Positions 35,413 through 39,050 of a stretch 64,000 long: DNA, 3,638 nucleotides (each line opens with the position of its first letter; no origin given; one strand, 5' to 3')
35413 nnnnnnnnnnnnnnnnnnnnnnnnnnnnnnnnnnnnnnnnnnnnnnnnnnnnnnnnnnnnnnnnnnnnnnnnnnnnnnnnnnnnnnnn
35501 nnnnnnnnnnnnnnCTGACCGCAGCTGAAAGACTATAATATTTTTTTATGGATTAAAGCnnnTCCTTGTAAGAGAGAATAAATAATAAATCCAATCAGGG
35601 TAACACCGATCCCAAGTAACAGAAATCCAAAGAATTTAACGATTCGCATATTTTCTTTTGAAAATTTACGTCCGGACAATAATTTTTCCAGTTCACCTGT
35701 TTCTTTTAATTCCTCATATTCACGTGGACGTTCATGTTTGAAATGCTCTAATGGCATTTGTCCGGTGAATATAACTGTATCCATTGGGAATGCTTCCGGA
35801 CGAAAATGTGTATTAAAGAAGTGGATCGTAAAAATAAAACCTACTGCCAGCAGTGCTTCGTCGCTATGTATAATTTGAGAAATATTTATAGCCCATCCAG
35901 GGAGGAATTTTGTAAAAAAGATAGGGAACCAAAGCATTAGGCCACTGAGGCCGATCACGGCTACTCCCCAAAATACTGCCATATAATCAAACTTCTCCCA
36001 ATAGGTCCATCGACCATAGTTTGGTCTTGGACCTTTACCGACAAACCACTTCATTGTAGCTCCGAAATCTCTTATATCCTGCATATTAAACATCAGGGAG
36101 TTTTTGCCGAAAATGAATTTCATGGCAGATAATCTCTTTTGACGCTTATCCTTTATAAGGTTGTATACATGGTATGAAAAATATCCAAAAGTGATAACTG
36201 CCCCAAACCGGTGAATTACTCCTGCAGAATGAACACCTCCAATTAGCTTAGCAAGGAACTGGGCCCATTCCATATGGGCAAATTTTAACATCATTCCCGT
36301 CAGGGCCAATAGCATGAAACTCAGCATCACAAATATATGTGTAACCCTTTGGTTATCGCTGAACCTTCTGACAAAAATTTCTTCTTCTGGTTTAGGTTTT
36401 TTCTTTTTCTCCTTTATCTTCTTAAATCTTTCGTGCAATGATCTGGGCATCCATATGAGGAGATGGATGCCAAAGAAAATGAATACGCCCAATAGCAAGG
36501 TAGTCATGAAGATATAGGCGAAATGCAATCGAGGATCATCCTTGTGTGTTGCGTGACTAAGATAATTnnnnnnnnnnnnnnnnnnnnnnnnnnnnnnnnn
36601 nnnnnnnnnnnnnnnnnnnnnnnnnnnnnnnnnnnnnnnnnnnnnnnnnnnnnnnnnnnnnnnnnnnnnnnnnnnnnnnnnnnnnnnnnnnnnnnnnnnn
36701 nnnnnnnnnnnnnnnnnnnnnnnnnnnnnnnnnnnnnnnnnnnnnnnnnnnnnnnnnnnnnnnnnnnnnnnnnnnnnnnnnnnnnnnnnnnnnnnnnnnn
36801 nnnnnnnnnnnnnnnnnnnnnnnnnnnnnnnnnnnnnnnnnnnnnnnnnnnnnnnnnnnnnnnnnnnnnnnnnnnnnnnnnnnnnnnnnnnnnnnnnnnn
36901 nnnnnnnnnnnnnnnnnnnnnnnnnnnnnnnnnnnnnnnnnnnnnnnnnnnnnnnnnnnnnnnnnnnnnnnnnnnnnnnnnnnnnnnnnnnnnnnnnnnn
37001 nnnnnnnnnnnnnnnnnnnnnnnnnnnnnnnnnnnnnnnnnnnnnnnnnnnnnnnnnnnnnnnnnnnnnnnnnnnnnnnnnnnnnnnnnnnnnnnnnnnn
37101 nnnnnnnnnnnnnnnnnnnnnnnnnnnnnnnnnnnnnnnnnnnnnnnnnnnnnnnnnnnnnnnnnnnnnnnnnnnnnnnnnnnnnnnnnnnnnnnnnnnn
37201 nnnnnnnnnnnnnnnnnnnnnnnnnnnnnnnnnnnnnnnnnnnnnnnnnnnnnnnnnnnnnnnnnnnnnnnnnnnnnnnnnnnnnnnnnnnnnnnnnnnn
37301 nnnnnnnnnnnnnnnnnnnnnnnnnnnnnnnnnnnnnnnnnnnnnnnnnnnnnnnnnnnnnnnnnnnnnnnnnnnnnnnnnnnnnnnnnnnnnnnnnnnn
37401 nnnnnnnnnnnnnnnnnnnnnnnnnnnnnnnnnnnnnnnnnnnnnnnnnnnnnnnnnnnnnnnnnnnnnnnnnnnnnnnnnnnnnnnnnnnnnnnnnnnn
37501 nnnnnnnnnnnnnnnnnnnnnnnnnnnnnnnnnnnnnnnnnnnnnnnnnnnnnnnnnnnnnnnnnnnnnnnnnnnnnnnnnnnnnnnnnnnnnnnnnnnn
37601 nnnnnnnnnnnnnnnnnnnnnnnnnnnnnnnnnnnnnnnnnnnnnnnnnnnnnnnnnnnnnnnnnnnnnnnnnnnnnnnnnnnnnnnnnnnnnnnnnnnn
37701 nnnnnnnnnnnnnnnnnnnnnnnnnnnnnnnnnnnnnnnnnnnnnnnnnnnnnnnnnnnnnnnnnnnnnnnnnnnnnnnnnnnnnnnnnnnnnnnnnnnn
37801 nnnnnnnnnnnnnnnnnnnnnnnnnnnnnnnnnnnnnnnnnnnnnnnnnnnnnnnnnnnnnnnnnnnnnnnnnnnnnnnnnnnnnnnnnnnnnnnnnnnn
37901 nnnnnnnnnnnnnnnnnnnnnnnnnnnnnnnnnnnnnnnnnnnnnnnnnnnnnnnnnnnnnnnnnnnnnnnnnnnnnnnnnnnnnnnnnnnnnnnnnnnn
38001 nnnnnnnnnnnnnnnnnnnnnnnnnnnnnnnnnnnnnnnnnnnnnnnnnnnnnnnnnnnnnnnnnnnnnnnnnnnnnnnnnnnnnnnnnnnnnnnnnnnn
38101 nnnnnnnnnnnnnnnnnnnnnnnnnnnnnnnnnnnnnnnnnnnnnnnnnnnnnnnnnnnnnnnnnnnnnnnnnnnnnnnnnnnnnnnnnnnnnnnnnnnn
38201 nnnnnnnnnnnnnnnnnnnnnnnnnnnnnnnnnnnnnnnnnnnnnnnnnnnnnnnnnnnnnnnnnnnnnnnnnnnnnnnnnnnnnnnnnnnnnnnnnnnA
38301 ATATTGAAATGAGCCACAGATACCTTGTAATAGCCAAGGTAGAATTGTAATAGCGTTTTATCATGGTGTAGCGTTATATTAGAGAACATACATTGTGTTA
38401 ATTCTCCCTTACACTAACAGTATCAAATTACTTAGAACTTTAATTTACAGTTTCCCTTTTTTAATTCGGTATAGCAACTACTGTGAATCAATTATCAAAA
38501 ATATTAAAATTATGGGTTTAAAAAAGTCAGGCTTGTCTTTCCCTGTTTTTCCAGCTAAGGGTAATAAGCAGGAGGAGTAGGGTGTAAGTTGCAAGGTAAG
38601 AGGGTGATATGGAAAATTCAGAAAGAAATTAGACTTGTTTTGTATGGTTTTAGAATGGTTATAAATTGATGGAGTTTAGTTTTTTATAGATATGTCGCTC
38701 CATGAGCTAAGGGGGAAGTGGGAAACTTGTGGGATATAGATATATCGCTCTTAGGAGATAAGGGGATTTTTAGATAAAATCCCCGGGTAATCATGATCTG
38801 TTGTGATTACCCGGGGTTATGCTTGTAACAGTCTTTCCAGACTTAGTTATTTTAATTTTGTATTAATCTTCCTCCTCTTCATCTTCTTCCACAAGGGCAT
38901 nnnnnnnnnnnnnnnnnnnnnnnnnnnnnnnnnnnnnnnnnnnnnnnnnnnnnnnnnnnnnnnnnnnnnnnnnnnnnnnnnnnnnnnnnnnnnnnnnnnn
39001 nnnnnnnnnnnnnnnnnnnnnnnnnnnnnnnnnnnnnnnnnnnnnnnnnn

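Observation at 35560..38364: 934-aa fusion of a 19-haem cytochrome c to a polytopic cytochrome-b-like domain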

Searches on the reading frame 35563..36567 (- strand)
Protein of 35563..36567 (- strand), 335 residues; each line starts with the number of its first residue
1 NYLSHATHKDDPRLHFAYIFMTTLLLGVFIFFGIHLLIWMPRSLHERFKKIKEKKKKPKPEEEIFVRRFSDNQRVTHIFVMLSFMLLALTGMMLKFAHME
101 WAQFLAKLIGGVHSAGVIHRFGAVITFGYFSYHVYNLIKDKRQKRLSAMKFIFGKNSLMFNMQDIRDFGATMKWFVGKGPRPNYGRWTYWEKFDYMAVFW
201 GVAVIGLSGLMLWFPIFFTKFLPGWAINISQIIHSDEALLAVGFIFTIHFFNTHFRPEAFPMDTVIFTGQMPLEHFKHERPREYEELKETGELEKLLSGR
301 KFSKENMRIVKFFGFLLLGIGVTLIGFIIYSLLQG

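Call 19: search_protein_representatives(protein=window:35563-36567:-)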
Query: 335 residues. Proteins with E-value up to 0.001 (for the whole library): 2399; up to 1e-10: 1534; up to 1e-30: 422. The best 150 are listed.
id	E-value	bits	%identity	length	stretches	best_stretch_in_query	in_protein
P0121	3.2e-123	427.7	58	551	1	1-333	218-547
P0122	6.9e-122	423.3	58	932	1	2-331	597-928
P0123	9.1e-118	409.7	57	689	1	1-330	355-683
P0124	2.1e-108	378.9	54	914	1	2-333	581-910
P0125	2.6e-107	375.4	53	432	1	2-333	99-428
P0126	6.6e-107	374.0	55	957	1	2-334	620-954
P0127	4.1e-99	348.4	55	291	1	54-333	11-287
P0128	1.5e-97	343.2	48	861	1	1-334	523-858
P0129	4.1e-92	325.4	49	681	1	2-335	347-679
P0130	5.6e-92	324.9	48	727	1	13-333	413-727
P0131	2.7e-91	322.7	50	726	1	2-332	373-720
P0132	9.9e-90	317.5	50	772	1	3-333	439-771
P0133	1.6e-89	316.9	48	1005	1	8-331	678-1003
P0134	1.5e-88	313.6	47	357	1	2-331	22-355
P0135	4.7e-87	308.7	48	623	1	2-331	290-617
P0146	2.7e-81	289.8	47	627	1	2-324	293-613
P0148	3.8e-80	286.0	46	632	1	11-333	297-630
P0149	5.5e-80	285.5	47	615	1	2-331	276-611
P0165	2.6e-73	263.5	41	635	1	4-329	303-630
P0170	1.2e-71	258.1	42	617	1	2-333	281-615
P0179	7.6e-69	248.8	41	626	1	10-332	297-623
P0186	5.6e-68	246.0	43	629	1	5-331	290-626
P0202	8.2e-64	232.3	36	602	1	7-333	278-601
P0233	3.2e-58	213.9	37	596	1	2-335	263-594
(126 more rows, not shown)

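Call 46: search_solved_structures(query=A2, max_evalue=1, show_alignments=2)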
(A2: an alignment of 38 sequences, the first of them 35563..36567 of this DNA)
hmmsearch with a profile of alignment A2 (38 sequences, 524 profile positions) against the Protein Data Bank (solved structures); distinct sequences matched with E-value up to 1: 135 (the best 60 are shown).
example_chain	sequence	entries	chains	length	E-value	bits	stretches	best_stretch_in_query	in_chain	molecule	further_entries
6i5b_A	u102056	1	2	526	3.2e-14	55.5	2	47-191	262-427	Uncharacterized protein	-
1kqf_C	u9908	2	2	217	7.5e-13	50.9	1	252-482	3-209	FORMATE DEHYDROGENASE, NITRATE-INDUCIBLE, CYTOCHROME B556(FDN) SUBUNIT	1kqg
6qyc_A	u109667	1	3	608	1.3e-12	50.2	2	91-191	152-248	Decaheme c-type cytochrome, OmcA/MtrC family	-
6qvm_A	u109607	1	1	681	1.8e-12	49.7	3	110-188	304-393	Multiheme cytochrome cf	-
6r2q_A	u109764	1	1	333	1.9e-12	49.6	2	15-184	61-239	Cystathionine beta-synthase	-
28pb_A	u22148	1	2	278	2e-12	49.5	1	18-156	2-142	Cytochrome c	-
6r2q_C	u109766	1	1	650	2.5e-12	49.2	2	90-200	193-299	Decaheme c-type cytochrome, OmcA/MtrC family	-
3ov0_A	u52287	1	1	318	1.4e-11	46.7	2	44-185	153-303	Cytochrome c family protein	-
4qo5_A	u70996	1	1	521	2.4e-11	46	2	14-182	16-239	Hypothetical multiheme protein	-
4fas_A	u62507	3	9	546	2.9e-10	42.4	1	13-143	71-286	Hydroxylamine oxidoreductase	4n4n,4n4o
3pmq_A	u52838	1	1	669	2.9e-10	42.4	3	35-169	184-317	Decaheme cytochrome c MtrF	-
6m0p_A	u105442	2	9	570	3.2e-10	42.3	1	13-143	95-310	Aerobic hydroxylamine oxidoreductase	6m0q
1fgj_A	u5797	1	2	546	3.7e-10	42.1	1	13-142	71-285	HYDROXYLAMINE OXIDOREDUCTASE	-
2e84_A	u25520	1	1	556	7.4e-10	41.1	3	15-126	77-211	High-molecular-weight cytochrome c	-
1h29_A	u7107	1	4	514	1.2e-09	40.4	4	19-157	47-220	HIGH-MOLECULAR-WEIGHT CYTOCHROME C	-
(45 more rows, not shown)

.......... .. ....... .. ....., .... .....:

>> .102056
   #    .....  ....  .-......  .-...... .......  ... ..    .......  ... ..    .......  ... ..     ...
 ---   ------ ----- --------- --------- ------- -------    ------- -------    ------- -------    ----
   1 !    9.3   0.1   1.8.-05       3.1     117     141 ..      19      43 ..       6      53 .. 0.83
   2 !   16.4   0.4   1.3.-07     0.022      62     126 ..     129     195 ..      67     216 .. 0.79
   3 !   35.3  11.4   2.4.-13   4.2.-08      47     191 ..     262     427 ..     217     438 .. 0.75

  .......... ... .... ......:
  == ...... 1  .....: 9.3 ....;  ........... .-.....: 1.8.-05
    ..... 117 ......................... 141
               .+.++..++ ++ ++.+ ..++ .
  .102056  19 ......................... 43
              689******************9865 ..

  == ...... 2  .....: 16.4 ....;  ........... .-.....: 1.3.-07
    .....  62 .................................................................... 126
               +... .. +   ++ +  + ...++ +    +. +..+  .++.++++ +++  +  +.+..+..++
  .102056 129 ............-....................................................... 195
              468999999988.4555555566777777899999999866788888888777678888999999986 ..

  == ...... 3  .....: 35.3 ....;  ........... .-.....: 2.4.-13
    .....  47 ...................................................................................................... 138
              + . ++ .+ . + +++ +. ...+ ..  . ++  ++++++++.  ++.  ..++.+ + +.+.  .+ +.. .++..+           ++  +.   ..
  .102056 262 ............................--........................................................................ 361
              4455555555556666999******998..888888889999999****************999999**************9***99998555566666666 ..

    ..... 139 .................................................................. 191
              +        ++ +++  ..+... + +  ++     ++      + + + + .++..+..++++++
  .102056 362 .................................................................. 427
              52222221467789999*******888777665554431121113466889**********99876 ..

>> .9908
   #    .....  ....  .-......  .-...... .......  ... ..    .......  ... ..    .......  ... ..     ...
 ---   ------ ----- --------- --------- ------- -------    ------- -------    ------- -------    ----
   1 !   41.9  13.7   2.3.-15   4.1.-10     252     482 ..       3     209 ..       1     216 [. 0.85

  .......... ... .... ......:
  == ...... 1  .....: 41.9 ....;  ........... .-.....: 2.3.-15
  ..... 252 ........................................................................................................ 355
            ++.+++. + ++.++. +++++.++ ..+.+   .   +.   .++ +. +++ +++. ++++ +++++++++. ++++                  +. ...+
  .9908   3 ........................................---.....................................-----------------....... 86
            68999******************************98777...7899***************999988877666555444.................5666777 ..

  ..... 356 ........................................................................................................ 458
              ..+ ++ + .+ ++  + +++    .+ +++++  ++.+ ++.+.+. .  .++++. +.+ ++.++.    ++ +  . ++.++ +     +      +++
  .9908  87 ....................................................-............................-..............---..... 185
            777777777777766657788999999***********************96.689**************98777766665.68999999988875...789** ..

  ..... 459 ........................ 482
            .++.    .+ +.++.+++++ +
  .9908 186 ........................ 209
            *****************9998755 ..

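Call 58: list_cluster_members(proteins=[P0135, P0146, P0148, P0149, P0165, P0170, P0179, P0186, P0202, P0233])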
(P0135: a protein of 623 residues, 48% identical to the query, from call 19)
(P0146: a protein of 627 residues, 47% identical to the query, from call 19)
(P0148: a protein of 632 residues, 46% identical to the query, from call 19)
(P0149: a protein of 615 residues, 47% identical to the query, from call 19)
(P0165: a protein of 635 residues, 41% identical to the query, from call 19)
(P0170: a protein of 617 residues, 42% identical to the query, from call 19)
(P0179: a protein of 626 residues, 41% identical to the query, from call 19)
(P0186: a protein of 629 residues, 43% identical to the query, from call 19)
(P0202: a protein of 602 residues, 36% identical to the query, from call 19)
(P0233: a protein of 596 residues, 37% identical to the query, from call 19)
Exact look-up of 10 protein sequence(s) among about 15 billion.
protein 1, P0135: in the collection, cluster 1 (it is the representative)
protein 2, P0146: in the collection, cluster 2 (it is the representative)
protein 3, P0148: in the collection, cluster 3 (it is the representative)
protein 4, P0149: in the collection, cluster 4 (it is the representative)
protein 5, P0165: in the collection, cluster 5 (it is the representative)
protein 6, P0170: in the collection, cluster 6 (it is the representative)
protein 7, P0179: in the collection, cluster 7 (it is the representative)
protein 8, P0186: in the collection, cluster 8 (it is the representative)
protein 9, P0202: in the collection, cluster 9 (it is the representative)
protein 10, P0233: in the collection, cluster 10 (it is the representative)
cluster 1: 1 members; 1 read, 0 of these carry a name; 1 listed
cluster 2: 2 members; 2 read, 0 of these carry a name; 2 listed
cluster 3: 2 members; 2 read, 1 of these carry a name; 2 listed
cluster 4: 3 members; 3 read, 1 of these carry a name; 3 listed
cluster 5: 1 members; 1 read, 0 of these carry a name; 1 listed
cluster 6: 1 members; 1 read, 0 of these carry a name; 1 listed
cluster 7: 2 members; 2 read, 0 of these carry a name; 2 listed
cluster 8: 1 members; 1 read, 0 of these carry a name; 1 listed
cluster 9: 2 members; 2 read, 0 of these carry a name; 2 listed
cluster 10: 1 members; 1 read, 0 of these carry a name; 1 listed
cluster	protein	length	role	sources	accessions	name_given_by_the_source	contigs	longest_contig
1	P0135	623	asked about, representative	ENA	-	-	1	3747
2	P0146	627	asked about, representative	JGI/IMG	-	-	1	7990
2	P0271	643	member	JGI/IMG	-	-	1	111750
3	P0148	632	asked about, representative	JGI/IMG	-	cytochrome b subunit of formate dehydrogenase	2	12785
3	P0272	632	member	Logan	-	-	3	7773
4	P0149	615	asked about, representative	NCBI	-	-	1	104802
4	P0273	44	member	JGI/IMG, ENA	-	hypothetical protein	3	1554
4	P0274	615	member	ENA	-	-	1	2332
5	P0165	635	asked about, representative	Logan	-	-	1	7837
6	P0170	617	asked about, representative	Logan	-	-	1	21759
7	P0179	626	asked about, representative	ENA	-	-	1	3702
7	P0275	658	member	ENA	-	-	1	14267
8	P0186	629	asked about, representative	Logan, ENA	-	-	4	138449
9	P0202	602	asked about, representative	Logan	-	-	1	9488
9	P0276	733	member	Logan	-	-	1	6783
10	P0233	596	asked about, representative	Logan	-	-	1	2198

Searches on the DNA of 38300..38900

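Call 38: search_rna_families(source=window, start=38300, end=38900, threshold=evalue, max_evalue=1)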
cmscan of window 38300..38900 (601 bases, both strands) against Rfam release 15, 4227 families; matches with E-value up to 1: 0.
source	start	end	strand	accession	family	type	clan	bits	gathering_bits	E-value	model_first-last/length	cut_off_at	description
